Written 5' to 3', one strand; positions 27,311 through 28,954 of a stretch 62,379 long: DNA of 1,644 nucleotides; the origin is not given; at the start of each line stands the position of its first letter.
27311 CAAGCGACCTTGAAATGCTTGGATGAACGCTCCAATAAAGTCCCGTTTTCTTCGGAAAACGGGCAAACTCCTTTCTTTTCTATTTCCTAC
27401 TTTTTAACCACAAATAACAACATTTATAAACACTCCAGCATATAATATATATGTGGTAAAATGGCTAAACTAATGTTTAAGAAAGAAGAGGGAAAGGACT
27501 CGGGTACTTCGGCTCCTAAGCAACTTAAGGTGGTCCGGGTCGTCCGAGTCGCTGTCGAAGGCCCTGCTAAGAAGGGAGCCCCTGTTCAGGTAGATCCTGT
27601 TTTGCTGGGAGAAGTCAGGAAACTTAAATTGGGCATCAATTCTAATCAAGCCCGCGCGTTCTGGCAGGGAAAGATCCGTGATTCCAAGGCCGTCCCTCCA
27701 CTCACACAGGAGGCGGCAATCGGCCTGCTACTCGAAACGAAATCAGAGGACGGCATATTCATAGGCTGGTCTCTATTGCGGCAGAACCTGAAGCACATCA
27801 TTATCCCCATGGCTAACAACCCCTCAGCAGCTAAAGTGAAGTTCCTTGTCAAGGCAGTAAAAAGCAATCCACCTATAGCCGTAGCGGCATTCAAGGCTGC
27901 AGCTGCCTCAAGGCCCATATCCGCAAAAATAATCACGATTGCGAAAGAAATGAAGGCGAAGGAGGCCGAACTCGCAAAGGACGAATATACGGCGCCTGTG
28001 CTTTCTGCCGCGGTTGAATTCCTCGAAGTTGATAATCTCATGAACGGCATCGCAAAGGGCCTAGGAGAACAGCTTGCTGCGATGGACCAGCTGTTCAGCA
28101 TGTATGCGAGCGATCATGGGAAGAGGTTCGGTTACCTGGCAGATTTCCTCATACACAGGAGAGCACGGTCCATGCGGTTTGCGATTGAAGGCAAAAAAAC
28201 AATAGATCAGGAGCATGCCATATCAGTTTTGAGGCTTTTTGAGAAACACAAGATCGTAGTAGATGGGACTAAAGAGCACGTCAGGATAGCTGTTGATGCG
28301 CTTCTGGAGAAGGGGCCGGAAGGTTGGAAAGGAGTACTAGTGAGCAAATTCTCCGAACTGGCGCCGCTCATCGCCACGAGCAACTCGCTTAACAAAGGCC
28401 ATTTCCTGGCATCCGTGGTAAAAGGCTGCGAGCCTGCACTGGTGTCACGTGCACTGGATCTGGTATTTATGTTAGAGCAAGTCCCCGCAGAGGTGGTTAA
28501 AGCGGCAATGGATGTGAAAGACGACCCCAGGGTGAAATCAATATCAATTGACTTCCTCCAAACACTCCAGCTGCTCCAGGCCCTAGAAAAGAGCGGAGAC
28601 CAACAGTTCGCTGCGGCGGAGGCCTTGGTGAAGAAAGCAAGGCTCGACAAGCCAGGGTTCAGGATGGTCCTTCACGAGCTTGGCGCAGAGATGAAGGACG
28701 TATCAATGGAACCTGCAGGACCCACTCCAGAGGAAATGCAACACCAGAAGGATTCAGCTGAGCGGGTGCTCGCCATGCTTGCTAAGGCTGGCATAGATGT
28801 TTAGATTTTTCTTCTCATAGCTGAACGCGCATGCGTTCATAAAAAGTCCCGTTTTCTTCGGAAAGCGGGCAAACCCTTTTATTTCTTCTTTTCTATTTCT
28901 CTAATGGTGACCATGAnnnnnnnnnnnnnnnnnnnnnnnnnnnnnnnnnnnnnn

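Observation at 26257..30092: Two ftsZ paralogues in tandem, separated by a single foreign-looking ORF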

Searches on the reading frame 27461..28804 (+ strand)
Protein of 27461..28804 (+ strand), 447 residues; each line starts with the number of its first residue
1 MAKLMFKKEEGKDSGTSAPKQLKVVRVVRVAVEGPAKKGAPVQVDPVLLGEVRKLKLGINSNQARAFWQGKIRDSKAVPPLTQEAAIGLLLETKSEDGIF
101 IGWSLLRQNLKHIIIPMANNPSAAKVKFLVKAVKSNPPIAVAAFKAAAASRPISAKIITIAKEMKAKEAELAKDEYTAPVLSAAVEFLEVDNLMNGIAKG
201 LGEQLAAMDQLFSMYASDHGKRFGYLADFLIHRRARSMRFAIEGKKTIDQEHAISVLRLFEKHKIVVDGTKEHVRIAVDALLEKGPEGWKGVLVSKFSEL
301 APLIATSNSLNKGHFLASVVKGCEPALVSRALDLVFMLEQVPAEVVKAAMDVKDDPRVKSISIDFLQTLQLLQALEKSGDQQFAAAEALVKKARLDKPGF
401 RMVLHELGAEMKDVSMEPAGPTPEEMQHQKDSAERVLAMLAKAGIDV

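Call 3: search_protein_families(library=pfam, proteins=[window:27461-28804:+], max_evalue=0.1)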
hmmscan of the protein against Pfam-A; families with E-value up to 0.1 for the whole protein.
window:27461-28804:+ (447 aa): 0 families

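Call 5: search_protein_families(library=ncbifam, proteins=[window:27461-28804:+], max_evalue=0.1)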
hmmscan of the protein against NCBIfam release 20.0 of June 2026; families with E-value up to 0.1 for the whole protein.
window:27461-28804:+ (447 aa): 0 families

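Call 6: find_homologous_proteins(query=window:27461-28801:+, max_evalue=0.001)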
Query window:27461-28801:+ (447 aa): 3 proteins with E <= 0.001 among 8000 candidates.
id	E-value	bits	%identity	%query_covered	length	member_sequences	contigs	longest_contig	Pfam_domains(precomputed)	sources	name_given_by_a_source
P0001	7.7e-282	952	100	100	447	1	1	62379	-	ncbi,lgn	-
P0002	1.0e-166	573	69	93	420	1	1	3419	-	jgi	jgi:hypothetical protein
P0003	1.8e-114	401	42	90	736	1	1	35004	-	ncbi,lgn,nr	ncbi:MAG: hypothetical protein PHF60_00990 [Candidatus ainarchaeum sp.]|nr:hypothetical protein [Can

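Call 7: find_encoding_contigs(protein=P0003, flank=10000)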
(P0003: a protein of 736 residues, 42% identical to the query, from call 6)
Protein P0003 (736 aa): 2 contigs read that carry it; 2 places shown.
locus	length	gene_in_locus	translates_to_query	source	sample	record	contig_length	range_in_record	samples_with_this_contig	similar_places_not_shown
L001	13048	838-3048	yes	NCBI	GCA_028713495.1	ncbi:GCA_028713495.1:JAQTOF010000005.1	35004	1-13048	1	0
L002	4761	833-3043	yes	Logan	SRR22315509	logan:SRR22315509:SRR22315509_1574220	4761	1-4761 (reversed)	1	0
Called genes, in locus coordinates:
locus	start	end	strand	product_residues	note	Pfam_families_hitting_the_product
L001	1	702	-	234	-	PF00009:GTP_EFTU, PF01926:MMR_HSR1, PF08477:Roc (faint), PF03029:ATP_bind_1 (weak)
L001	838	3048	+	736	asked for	-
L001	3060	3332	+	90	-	-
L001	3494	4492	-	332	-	PF26550:Tricorn_2nd (faint), PF26549:Tricorn_N (weak), PF07676:PD40, PF26549:Tricorn_N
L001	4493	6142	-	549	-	PF06418:CTP_synth_N, PF00117:GATase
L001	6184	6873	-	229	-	PF01381:HTH_3, PF12844:HTH_19 (weak), PF13560:HTH_31 (weak)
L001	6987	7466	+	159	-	-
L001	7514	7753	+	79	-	-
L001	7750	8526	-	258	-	PF13507:GATase_5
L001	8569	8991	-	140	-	PF13302:Acetyltransf_3 (weak), PF13420:Acetyltransf_4, PF13527:Acetyltransf_9, PF00583:Acetyltransf_1, PF13673:Acetyltransf_10, PF13508:Acetyltransf_7, PF08445:FR47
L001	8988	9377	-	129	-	-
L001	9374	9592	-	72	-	PF02697:VAPB_antitox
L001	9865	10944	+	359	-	PF00091:Tubulin, PF12327:FtsZ_C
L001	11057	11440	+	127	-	-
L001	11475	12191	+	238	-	PF01513:NAD_kinase (weak), PF20143:NAD_kinase_C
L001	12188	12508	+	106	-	-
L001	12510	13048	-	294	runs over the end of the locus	PF00389:2-Hacid_dh, PF03446:NAD_binding_2 (faint), PF02826:2-Hacid_dh_C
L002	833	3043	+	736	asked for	-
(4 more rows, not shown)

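Call 8: find_encoding_contigs(protein=P0002, flank=10000)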
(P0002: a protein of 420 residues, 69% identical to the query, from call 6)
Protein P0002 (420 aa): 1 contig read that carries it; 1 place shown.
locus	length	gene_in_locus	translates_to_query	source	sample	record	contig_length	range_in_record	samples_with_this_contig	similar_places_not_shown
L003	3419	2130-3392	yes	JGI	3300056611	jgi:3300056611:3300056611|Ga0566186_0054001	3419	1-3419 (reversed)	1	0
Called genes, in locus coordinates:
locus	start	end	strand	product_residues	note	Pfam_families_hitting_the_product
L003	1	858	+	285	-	PF01545:Cation_efflux, PF16916:ZT_dimer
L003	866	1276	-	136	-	PF01894:YjbQ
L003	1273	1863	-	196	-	PF21349:RUBY_RBDX (weak), PF02915:Rubrerythrin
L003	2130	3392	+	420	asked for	-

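Call 9: find_encoding_contigs(protein=P0001, flank=10000)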
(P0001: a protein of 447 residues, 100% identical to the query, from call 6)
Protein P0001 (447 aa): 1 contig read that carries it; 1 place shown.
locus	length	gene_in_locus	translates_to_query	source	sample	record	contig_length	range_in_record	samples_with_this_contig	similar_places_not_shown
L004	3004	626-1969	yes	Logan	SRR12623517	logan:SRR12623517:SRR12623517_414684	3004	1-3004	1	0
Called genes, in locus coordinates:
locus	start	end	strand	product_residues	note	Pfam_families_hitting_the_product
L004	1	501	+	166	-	?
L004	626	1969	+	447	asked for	-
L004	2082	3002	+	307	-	?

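Call 29: find_related_loci(query=A1, collection=viral_contigs, flank=10000)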
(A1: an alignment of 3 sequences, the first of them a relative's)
Query A1 (447 aa) in viral_contigs; peptide patterns used: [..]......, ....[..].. (x = any residue, [..] = any of these).
20 stretches matched a pattern, but none encodes a relative of the query by tblastn (E <= 1e-3).

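Call 33: predict_structure(alignment_id=A1)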
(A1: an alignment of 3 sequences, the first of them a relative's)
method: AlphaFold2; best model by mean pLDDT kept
length: 447 residues; sequences in the alignment: 3
mean_pLDDT: 75.5   pTM: 0.63
mean pLDDT of the five models: 75.5, 75.4, 75.0, 67.2, 66.4
residues with pLDDT >= 90: 85; 70-90: 248; 50-70: 56; < 50: 58
segments of 3 or more residues with pLDDT < 50: 1-50, 52-57
pLDDT, mean of each block of 10 residues (from residue 1): 32 30 27 31 39 51 72 62 73 70 74 63 75 79 75 81 83 74 84 82 83 74 65 90 85 91 87 91 85 86 87 94 90 86 95 94 91 80 87 71 85 85 88 91 82
secondary structure, 60 per line:
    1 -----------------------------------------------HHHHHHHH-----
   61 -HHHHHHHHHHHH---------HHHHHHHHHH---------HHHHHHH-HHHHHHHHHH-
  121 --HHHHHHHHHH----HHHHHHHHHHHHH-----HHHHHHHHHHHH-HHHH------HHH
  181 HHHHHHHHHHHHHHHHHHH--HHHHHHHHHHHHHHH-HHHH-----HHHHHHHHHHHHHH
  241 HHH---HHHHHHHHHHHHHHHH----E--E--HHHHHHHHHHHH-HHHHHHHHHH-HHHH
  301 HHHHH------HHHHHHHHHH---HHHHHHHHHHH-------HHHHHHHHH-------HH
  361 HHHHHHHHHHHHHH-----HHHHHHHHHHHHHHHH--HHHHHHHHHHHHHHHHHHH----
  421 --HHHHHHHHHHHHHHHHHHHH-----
elements in order: H48-55 H62-73 H83-92 H102-108 H110-119 H123-132 H137-149 H155-166 H168-171 H178-199 H202-216 H218-221 H227-243 H247-262 H273-284 H286-295 H297-305 H312-321 H325-335 H343-351 H359-374 H380-395 H398-416 H423-442

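Call 34: search_protein_representatives(alignment_id=A1)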
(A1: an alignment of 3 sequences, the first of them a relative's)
Query: 3 sequences, 451 profile positions. Proteins with E-value up to 0.001 (for the whole library): 49; up to 1e-10: 29; up to 1e-30: 9. The best 49 are listed.
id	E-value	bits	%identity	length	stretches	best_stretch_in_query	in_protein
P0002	1.8e-243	824.6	-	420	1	33-451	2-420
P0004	2.8e-114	398.8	-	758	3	49-448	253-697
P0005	3.5e-101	355.6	-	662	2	75-449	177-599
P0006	5.6e-101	355.0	-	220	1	240-450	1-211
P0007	4.1e-44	167.5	-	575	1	67-450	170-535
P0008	1.1e-40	156.2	-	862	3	81-448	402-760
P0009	3.9e-33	131.3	-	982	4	311-450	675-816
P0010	1.7e-32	129.2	-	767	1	70-449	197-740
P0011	2.6e-31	125.3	-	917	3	253-449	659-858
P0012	7.8e-30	120.4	-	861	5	317-448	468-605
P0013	7.2e-27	110.7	-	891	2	66-391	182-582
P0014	1.5e-26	109.6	-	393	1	96-449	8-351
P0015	4.8e-25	104.6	-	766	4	296-420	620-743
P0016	2.9e-23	98.8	-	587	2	303-451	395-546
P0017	6.6e-22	94.3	-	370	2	319-450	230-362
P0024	3.3e-15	72.2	-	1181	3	82-258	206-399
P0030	2.6e-11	59.4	-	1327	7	333-448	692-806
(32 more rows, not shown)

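Call 36: search_protein_families(library=pfam, proteins=[P0004, P0005, P0007, P0008, P0009, P0010, P0011, P0012, P0024, P0030], max_evalue=0.01)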
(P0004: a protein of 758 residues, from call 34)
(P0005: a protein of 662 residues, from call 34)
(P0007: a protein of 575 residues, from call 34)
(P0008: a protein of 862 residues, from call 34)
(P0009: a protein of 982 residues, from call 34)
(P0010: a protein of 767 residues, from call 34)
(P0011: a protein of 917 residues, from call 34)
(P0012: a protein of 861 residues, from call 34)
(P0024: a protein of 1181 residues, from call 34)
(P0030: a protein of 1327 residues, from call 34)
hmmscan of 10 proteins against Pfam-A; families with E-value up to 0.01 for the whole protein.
P0004 (758 aa): 0 families

P0005 (662 aa): 0 families

P0007 (575 aa): 0 families

P0008 (862 aa): 0 families

P0009 (982 aa): 0 families

P0010 (767 aa): 1 family
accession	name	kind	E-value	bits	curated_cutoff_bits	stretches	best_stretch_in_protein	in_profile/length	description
PF02985.28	HEAT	-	0.0097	16.5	23.5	0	178-193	13-28/31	HEAT repeat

P0011 (917 aa): 0 families

P0012 (861 aa): 1 family
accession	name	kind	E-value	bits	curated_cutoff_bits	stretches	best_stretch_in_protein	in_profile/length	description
PF13646.12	HEAT_2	-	0.00032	21.4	27.7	0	211-267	20-75/88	HEAT repeats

P0024 (1181 aa): 0 families

P0030 (1327 aa): 0 families

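Call 37: fold_search(model_id=the predicted structure, library=pdb)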
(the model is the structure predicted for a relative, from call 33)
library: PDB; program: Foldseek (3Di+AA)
matches with E <= 10: 851; with E <= 0.001: 0
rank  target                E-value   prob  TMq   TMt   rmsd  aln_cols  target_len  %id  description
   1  4rv1_F                2.4e-03  1.00  0.22  0.24  16.8       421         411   14  Crystal Structure of Engineered Protein. Northeast Structural Genomics Consortium (NESG) Target OR497. (released 2014-12-10)
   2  4r11_E                4.1e-03  0.99  0.20  0.18  19.9       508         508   12  A conserved phosphorylation switch controls the interaction between cadherin and beta-catenin in vitro and in vivo (released 2015-04-29)
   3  9fqr_Ib               4.1e-03  0.96  0.13  0.17  17.4       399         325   14  96-nm repeat of axonemal doublet microtubules from bovine sperm (released 2025-03-26)
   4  4rv1_B                4.8e-03  1.00  0.21  0.23  17.2       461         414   16  Crystal Structure of Engineered Protein. Northeast Structural Genomics Consortium (NESG) Target OR497. (released 2014-12-10)
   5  8j07_t                7.6e-03  0.99  0.18  0.23  18.1       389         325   13  96nm repeat of human respiratory doublet microtubule and associated axonemal complexes (released 2023-07-26)
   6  5h2w_A                7.9e-03  0.97  0.19  0.20  19.3       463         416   11  Crystal structure of the karyopherin Kap60p bound to the SUMO protease Ulp1p (150-340) (released 2016-12-14)
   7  6s9p_A                8.6e-03  0.99  0.18  0.23  17.6       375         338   14  Designed Armadillo Repeat protein internal Lock2 fused to target peptide KRKAKITWKR (released 2020-02-19)
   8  4r11_A                8.6e-03  0.94  0.18  0.16  20.1       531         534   12  A conserved phosphorylation switch controls the interaction between cadherin and beta-catenin in vitro and in vivo (released 2015-04-29)
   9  4r10_A                8.6e-03  0.93  0.17  0.15  20.1       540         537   12  A conserved phosphorylation switch controls the interaction between cadherin and beta-catenin in vitro and in vivo (released 2015-04-29)
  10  5ve8_A                1.1e-02  0.99  0.24  0.13  19.2       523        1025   11  Crystal structure of full-length Kluyveromyces lactis Kap123 with histone H3 1-28 (released 2017-11-01)
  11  1jpp_A                1.1e-02  0.98  0.22  0.20  16.6       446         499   10  The Structure of a beta-Catenin Binding Repeat from Adenomatous Polyposis Coli (APC) in Complex with beta-Catenin (released 2002-01-16)
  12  6oxl_B                1.2e-02  0.96  0.21  0.18  20.8       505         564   13  CRYO-EM STRUCTURE OF PHOSPHORYLATED AP-2 (mu E302K) BOUND TO NECAP IN THE PRESENCE OF SS DNA (released 2019-09-11)
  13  8t1o_B                1.2e-02  0.91  0.18  0.15  22.8       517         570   14  AP2 bound to MSP2N2 nanodisc with Tgn38 cargo peptide; composite map (released 2023-07-12)
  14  9fqr_Fj               1.2e-02  0.89  0.13  0.17  18.9       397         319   14  96-nm repeat of axonemal doublet microtubules from bovine sperm (released 2025-03-26)
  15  2jkr_B                1.3e-02  0.98  0.23  0.19  22.1       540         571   12  AP2 CLATHRIN ADAPTOR CORE with Dileucine peptide RM(phosphoS)QIKRLLSE (released 2008-10-28)
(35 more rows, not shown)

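Call 57: find_encoding_contigs(protein=P0004, flank=10000, max_places=3)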
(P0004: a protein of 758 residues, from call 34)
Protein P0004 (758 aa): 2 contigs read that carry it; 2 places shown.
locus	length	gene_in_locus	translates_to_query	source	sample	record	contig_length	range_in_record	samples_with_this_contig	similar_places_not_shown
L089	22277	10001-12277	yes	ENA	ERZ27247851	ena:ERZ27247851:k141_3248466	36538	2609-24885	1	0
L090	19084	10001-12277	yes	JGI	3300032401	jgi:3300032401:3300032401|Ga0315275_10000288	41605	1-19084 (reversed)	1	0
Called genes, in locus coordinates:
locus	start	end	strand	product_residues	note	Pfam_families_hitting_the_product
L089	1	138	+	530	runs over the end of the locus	PF02690:Na_Pi_cotrans, PF01895:PhoU (faint)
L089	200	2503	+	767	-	PF02463:SMC_N, PF13175:AAA_15, PF13476:AAA_23, PF13555:AAA_29 (weak), PF13304:AAA_21 (faint)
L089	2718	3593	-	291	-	-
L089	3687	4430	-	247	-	PF00705:PCNA_N, PF02747:PCNA_C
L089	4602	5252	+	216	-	-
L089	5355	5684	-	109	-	-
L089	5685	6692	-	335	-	PF13207:AAA_17, PF13238:AAA_18, PF13671:AAA_33 (weak), PF00383:dCMP_cyt_deam_1, PF14437:MafB19-deam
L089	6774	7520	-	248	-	-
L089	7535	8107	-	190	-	PF18902:DUF5658 (weak)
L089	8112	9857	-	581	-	PF00009:GTP_EFTU, PF01926:MMR_HSR1 (weak), PF03144:GTP_EFTU_D2 (weak), PF11987:IF-2, PF14578:GTP_EFTU_D4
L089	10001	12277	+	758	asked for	-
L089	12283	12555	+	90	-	-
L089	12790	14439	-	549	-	PF06418:CTP_synth_N, PF00117:GATase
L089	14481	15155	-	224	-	PF12844:HTH_19 (faint), PF13560:HTH_31 (faint), PF01381:HTH_3 (weak)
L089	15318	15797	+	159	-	-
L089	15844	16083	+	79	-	PF18917:LiaI-LiaF-like_TM1 (weak)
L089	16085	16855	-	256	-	PF13507:GATase_5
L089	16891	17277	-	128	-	-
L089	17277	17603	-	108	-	PF02697:VAPB_antitox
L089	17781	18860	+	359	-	PF00091:Tubulin, PF12327:FtsZ_C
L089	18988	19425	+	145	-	-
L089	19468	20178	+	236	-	PF20143:NAD_kinase_C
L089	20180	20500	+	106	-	-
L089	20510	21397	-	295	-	PF00389:2-Hacid_dh, PF03807:F420_oxidored (faint), PF02826:2-Hacid_dh_C, PF03446:NAD_binding_2 (weak)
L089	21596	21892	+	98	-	-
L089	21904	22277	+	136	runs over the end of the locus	PF01842:ACT, PF22629:ACT_AHAS_ss (weak)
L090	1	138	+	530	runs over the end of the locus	PF02690:Na_Pi_cotrans, PF01895:PhoU (faint)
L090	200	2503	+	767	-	PF02463:SMC_N, PF13175:AAA_15, PF13476:AAA_23, PF13555:AAA_29 (weak), PF13304:AAA_21 (faint)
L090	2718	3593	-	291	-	-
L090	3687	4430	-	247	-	PF00705:PCNA_N, PF02747:PCNA_C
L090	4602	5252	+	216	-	-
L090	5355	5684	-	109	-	-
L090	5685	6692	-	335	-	PF13207:AAA_17, PF13238:AAA_18, PF13671:AAA_33 (weak), PF00383:dCMP_cyt_deam_1, PF14437:MafB19-deam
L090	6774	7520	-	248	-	-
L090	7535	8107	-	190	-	PF18902:DUF5658 (weak)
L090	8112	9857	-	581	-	PF00009:GTP_EFTU, PF01926:MMR_HSR1 (weak), PF03144:GTP_EFTU_D2 (weak), PF11987:IF-2, PF14578:GTP_EFTU_D4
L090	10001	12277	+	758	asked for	-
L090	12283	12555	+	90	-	-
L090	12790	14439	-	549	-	PF06418:CTP_synth_N, PF00117:GATase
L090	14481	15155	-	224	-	PF12844:HTH_19 (faint), PF13560:HTH_31 (faint), PF01381:HTH_3 (weak)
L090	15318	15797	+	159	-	-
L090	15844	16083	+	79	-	PF18917:LiaI-LiaF-like_TM1 (weak)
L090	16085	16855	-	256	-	PF13507:GATase_5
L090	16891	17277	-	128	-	-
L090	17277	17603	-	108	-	PF02697:VAPB_antitox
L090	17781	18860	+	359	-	PF00091:Tubulin, PF12327:FtsZ_C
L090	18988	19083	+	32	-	?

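Call 58: find_encoding_contigs(protein=P0005, flank=10000, max_places=2)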
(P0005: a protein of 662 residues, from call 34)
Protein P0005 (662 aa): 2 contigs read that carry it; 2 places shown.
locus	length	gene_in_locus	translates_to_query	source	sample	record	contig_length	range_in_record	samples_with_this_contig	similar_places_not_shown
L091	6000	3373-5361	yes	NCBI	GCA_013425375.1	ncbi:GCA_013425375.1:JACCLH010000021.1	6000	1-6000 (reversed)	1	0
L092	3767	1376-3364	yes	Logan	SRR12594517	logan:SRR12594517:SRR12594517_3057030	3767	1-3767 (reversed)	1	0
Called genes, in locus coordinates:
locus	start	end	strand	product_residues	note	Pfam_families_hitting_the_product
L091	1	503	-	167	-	PF13207:AAA_17, PF13238:AAA_18, PF13671:AAA_33 (weak)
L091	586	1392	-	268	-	-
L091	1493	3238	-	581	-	PF00009:GTP_EFTU, PF01926:MMR_HSR1 (weak), PF03144:GTP_EFTU_D2 (faint), PF11987:IF-2, PF14578:GTP_EFTU_D4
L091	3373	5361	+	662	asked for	-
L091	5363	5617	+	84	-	-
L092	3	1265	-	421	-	?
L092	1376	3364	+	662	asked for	-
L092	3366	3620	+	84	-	-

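Call 59: find_encoding_contigs(protein=P0007, flank=10000, max_places=2)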
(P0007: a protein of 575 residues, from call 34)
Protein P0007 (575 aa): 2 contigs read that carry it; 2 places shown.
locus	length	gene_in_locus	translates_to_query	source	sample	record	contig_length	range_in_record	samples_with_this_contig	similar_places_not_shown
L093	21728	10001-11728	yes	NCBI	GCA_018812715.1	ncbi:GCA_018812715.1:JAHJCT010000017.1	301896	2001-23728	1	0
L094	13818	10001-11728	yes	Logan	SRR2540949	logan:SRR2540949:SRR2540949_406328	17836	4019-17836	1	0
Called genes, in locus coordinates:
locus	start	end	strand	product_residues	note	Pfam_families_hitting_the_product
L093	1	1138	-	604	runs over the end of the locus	PF09972:DUF2207, PF20990:DUF2207_C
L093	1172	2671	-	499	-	PF01293:PEPCK_ATP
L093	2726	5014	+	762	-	PF02463:SMC_N, PF13175:AAA_15, PF13304:AAA_21 (faint), PF13476:AAA_23, PF13555:AAA_29 (weak)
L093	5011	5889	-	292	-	-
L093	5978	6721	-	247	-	PF00705:PCNA_N, PF02747:PCNA_C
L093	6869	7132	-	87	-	-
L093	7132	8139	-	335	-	PF13207:AAA_17, PF13238:AAA_18, PF13671:AAA_33 (weak), PF00383:dCMP_cyt_deam_1, PF14437:MafB19-deam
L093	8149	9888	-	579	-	PF00009:GTP_EFTU, PF01926:MMR_HSR1 (weak), PF03144:GTP_EFTU_D2, PF11987:IF-2, PF14578:GTP_EFTU_D4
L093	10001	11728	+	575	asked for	-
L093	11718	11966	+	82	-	-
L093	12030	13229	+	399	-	PF01941:AdoMet_Synthase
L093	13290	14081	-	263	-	PF14528:LAGLIDADG_3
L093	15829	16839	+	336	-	PF01544:CorA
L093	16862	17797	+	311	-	PF00924:MS_channel_2nd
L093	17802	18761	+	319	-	PF01699:Na_Ca_ex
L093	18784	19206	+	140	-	-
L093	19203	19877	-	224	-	PF01381:HTH_3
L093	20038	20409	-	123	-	-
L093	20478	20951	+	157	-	-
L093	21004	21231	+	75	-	PF18917:LiaI-LiaF-like_TM1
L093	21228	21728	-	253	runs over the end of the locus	PF13507:GATase_5, PF07685:GATase_3 (weak)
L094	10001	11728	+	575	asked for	-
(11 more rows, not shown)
